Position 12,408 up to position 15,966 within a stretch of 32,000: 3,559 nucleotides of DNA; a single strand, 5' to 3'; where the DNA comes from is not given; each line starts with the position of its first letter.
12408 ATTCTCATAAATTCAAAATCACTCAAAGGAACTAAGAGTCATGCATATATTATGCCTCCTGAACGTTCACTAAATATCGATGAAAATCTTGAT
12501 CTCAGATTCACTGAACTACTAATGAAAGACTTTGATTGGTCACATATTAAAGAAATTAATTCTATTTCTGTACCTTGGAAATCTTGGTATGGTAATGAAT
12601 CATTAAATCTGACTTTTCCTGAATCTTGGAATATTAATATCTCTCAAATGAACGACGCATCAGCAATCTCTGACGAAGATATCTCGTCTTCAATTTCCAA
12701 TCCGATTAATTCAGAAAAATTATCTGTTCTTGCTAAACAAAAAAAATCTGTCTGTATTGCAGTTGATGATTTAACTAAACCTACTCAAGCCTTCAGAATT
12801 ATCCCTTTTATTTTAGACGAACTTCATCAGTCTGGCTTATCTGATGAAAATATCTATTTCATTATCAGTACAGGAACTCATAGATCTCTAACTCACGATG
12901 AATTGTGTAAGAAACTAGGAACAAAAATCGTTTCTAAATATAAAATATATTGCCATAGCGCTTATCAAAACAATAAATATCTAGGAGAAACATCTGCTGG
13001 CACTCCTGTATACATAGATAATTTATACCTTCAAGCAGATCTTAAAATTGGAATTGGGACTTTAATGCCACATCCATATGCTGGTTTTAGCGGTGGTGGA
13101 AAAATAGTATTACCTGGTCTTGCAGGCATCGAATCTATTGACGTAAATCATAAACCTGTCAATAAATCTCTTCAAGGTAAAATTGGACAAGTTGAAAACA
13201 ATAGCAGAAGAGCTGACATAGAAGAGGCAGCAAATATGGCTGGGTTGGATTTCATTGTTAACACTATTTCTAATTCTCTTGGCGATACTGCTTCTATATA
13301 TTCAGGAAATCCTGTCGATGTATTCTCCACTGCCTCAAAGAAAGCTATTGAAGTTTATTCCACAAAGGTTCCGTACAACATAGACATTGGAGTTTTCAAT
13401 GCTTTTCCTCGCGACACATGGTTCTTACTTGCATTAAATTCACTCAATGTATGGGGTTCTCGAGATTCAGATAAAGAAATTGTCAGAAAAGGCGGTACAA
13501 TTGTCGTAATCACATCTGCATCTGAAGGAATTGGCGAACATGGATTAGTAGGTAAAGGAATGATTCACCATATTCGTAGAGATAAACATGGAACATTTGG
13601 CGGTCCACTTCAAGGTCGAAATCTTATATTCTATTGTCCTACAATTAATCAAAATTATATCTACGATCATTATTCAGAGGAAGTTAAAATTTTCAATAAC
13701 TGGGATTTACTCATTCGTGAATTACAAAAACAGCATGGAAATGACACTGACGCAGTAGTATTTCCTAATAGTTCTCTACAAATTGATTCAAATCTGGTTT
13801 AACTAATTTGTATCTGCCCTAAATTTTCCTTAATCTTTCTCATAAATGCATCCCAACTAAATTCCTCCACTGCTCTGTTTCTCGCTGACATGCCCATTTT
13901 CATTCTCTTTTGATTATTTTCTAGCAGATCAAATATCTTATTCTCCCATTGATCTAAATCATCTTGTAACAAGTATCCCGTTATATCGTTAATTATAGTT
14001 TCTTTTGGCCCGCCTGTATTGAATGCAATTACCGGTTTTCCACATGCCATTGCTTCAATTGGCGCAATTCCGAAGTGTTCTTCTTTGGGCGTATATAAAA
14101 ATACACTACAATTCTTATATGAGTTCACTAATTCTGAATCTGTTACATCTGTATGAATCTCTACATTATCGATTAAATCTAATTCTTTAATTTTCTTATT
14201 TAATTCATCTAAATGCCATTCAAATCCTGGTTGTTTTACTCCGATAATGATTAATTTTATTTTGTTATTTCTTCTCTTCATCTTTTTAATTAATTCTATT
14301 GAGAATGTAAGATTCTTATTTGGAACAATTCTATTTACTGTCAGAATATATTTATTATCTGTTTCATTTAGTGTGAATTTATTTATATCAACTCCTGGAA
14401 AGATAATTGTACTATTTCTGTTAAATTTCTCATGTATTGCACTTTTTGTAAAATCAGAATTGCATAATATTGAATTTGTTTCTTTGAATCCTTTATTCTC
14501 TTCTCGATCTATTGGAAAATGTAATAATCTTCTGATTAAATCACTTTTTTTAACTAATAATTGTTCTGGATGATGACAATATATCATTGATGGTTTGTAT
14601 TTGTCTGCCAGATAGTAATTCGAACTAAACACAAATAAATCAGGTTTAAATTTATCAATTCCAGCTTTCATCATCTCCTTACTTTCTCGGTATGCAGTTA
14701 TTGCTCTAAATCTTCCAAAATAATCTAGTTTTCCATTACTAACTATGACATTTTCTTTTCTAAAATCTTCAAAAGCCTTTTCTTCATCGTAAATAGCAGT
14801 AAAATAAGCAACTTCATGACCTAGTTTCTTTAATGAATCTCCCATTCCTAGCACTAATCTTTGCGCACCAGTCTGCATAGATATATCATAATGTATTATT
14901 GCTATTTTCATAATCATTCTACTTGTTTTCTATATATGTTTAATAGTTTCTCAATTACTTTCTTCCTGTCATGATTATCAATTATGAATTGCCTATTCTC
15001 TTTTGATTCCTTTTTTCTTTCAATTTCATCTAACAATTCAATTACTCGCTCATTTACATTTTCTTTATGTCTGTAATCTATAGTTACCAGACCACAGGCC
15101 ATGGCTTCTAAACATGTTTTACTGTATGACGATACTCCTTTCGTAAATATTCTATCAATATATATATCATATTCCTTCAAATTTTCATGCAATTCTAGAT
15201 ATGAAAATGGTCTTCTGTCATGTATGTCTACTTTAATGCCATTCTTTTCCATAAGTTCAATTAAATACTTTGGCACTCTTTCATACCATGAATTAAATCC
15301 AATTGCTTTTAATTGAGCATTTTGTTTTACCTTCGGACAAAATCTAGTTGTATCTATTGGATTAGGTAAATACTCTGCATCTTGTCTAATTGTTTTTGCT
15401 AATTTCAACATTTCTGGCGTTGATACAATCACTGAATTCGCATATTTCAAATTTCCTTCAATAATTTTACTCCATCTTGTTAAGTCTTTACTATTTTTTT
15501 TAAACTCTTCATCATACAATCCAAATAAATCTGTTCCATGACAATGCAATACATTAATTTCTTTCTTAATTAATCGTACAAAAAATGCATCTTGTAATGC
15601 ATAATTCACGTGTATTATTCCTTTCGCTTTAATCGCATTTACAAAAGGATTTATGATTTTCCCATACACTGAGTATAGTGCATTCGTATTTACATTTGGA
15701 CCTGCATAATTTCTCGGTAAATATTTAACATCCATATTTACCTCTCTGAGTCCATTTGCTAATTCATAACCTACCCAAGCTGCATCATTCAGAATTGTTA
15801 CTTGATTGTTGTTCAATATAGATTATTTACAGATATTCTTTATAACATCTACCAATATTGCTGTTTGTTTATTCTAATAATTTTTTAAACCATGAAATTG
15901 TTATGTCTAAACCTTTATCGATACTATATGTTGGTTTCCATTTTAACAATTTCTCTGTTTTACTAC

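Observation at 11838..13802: Single ORF fusing a NeuA-type CMP-sugar-acid synthetase to a LarA-type nickel-pincer racemase/epimerase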

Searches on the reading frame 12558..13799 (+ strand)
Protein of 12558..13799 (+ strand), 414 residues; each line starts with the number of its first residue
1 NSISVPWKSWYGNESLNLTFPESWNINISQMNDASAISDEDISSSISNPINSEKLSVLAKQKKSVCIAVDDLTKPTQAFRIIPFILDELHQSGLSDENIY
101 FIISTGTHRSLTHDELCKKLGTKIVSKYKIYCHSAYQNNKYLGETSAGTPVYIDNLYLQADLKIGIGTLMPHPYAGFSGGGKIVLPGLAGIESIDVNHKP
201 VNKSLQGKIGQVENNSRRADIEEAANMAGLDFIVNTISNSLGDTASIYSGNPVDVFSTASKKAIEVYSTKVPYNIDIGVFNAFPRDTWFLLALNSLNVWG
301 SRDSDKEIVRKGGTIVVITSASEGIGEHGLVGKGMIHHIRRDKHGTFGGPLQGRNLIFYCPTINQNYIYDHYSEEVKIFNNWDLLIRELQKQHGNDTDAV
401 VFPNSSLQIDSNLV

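Call 8: search_solved_structures(query=window:12558-13799:+, max_evalue=0.001, show_alignments=5)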
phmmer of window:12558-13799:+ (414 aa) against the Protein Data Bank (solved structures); distinct sequences matched with E-value up to 0.001: 10.
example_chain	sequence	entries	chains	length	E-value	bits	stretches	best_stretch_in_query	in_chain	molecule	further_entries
6d6z_A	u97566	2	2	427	6e-44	153.8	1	40-328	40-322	Malate racemase Mar2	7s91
9eid_A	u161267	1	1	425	1.1e-41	146.3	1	11-327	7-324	A broad-substrate spectrum lactate racemase A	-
9eia_A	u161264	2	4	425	1.1e-41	146.3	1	11-327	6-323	A broad-substrate spectrum lactate racemase A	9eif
2yjg_A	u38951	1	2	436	5.9e-33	117.6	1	37-329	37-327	LACTATE RACEMASE APOPROTEIN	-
5huq_A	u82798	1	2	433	2.1e-32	115.8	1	39-330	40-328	Lactate racemization operon protein LarA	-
6c1w_A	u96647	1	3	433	2.1e-32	115.8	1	39-330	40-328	Lactate racemase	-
8ezf_B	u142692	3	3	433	4.4e-32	114.7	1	39-330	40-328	Lactate racemase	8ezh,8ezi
9q2u_A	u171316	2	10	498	1.6e-14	56.9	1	11-216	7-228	Lactate racemase A | LarA-like nickel-pincer nucleotide cofactor-utilizing enzyme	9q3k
9q3j_A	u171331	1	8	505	6.4e-14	54.9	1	11-200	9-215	DUF2088 domain-containing protein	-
4nar_A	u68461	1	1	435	1.3e-07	34.2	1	60-226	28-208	Putative uronate isomerase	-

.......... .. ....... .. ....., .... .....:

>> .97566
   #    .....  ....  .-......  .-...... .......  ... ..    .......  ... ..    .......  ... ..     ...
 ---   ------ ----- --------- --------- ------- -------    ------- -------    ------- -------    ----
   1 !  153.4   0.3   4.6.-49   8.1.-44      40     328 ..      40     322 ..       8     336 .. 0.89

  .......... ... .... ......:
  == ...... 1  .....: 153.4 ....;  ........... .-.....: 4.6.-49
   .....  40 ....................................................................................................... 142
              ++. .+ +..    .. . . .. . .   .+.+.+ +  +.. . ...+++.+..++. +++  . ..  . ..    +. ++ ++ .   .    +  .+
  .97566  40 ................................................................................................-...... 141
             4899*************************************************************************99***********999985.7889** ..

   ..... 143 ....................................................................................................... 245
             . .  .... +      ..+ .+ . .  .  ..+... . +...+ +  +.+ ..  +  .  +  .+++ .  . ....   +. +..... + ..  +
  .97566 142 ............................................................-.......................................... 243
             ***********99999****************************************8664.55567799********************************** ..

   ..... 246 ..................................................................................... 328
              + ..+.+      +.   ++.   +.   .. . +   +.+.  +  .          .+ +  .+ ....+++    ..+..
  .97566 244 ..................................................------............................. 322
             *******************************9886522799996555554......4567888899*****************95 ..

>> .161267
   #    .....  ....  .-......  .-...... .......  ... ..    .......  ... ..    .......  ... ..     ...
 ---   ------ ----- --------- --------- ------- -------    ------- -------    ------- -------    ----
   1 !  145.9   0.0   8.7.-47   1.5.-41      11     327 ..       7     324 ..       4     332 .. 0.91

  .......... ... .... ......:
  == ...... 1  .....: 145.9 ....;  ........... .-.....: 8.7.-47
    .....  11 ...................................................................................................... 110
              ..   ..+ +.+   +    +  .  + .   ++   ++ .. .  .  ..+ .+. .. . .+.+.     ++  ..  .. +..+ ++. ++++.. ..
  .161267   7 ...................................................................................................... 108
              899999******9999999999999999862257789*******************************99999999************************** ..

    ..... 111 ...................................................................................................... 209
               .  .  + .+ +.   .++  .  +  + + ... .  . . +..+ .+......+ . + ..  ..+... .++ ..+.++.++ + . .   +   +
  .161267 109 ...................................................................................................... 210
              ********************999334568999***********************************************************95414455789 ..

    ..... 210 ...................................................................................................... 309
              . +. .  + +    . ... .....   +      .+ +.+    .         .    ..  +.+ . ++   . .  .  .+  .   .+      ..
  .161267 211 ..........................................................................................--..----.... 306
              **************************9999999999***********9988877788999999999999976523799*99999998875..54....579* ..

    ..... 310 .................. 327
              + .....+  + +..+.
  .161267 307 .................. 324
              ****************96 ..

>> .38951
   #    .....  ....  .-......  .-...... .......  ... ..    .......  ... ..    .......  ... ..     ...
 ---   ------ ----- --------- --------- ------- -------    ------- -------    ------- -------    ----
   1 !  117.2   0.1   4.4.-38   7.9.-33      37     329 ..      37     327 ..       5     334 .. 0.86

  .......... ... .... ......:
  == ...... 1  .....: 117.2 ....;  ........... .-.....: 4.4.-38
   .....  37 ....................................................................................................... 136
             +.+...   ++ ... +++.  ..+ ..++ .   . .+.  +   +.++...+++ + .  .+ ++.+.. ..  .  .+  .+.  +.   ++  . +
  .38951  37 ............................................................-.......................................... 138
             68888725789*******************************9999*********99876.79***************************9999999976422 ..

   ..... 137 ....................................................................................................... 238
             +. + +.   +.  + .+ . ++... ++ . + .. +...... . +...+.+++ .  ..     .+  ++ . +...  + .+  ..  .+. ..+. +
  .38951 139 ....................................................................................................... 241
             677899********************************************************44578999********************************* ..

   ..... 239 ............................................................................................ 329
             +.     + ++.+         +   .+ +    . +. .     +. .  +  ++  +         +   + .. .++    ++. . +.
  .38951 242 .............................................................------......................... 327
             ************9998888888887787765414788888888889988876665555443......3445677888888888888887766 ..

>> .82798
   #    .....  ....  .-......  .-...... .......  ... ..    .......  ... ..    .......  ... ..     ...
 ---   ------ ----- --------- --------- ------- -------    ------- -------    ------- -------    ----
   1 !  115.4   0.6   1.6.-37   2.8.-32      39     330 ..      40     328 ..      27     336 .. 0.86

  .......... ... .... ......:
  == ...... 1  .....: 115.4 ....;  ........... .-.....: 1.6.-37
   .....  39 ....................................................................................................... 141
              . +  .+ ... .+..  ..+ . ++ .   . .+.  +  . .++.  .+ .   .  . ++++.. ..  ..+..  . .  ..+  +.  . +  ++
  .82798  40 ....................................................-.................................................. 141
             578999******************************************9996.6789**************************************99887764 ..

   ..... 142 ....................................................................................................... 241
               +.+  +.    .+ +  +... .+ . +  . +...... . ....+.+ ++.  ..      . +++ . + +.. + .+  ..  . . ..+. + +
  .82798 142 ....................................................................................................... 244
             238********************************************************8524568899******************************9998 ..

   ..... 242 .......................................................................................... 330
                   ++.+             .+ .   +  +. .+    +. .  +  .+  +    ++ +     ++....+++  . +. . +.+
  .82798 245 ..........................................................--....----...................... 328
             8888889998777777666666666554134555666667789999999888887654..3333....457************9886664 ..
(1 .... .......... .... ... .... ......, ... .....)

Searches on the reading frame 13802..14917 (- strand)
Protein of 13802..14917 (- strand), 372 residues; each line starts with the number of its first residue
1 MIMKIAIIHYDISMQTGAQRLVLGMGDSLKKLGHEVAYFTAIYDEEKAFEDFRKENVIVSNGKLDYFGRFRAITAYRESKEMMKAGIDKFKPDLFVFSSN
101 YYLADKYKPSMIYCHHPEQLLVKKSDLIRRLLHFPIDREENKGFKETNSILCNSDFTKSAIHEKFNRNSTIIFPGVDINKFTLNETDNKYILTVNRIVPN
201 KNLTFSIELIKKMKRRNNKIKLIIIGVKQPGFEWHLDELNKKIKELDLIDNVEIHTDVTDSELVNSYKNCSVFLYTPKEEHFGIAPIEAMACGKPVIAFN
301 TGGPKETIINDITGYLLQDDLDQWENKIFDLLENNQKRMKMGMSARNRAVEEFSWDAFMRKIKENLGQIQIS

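Call 3: search_protein_families(library=pfam, proteins=[window:13802-14917:-], max_evalue=0.01)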
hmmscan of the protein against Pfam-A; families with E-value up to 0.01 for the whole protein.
window:13802-14917:- (372 aa): 5 families
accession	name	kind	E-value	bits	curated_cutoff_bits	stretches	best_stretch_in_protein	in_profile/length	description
PF00534.26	Glycos_transf_1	-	1.2e-38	132.8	26.4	1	182-348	9-172/172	Glycosyl transferases group 1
PF13692.12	Glyco_trans_1_4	-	2.1e-24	86.8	27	1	189-334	2-142/142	Glycosyl transferases group 1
PF20706.3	GT4-conflict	-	3.4e-11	43.2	26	1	168-361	173-384/385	Family 4 Glycosyltransferase in conflict systems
PF13439.12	Glyco_transf_4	-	5.1e-11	43.3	28.5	1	17-179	3-169/170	Glycosyltransferase Family 4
PF13524.12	Glyco_trans_1_2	-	3.6e-09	37.1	25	1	208-362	4-142/144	Glycosyl transferase-like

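Call 61: search_protein_families(library=ncbifam, proteins=[window:13802-14917:-], max_evalue=0.00001)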
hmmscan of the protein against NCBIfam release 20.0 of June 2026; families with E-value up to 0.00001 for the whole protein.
window:13802-14917:- (372 aa): 30 families (the best 25 are shown)
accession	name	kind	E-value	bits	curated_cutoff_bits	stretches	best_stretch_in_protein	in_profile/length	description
TIGR02149.1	glgA_Coryne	subfamily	6.3e-24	84.8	302.4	1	185-362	201-383/391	glycogen synthase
NF041876.1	EPS_EpsE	equivalog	7.2e-24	84.7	400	1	160-355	179-382/389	exopolysaccharide biosynthesis GT4 family glycosyltransferase EpsE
NF047880.1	glyco_SdgA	exception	2.2e-22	79.3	800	1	180-361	307-482/488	serine-aspartate repeat adhesin O-glycosyltransferase SdgA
TIGR03449.1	mycothiol_MshA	equivalog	1.4e-19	70.3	462.5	1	186-364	218-398/406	D-inositol-3-phosphate glycosyltransferase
TIGR03999.1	thiol_BshA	equivalog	1.4e-19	70.3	273.7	1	181-361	192-365/375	N-acetyl-alpha-D-glucosaminyl L-malate synthase BshA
NF038295.1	EPS_HpsP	equivalog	3.4e-19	69.1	550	1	185-364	204-382/388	hormogonium polysaccharide biosynthesis glycosyltransferase HpsP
NF038255.1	exopoly_VpsD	equivalog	4.8e-19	68.5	300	1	148-306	158-319/381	VpsD family glycosyltransferase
NF041010.1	glycosy_Agl16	equivalog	7.7e-18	64.5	575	1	91-365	85-347/352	glycosylation protein Agl16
NF012028.0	PRK15484.1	subfamily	3e-17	62.8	618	1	182-366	186-375/380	lipopolysaccharide N-acetylglucosaminyltransferase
NF047881.1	glyco_SdgB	exception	2.5e-16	59.4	800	1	182-362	315-489/496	serine-aspartate repeat adhesin O-glycosyltransferase SdgB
TIGR04047.1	MSMEG_0565_glyc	hypoth_equivalog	2.3e-15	56.6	259.85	1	140-358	132-363/373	MSMEG_0565 family glycosyltransferase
TIGR03088.1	stp2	hypoth_equivalog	4.4e-15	55.6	409.05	1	183-361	189-365/374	TIGR03088 family PEP-CTERM/XrtA system glycosyltransferase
NF053787.1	GlcN_PG_synth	equivalog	1.9e-14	53.3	480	1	151-366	148-356/361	N-acetylglucosaminyl phosphatidylglycerol synthase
NF041139.1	TreT_Thcocales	equivalog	6.2e-14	51.6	775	1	179-356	221-399/412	trehalose synthase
NF050063.1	ProtGlycPglJ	equivalog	1.4e-12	47.5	500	1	147-351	145-349/363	N-acetylgalactosamine-N,N'-diacetylbacillosaminyl-diphospho-undecaprenol 4-alpha-N-acetylgalactosaminyltransferase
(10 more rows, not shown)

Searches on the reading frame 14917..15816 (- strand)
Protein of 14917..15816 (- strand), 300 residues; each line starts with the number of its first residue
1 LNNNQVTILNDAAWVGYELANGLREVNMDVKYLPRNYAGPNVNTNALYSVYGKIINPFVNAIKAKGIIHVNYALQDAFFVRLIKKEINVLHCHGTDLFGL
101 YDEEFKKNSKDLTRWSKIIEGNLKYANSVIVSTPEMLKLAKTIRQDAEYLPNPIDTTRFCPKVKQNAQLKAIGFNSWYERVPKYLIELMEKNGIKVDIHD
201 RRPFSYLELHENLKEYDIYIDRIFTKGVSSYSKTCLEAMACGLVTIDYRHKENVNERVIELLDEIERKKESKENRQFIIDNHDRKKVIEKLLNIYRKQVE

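Call 15: search_protein_families(library=pfam, proteins=[window:14917-15816:-], max_evalue=0.0001)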
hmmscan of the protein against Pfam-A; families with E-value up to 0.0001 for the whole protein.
window:14917-15816:- (300 aa): 0 families

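Call 50: search_protein_families(library=pfam, proteins=[window:14917-15816:-], max_evalue=0.01)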
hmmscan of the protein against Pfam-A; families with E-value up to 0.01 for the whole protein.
window:14917-15816:- (300 aa): 1 family
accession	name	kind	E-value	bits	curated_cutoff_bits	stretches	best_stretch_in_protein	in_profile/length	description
PF13439.12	Glyco_transf_4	-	0.0012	19.3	28.5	1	67-158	75-170/170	Glycosyltransferase Family 4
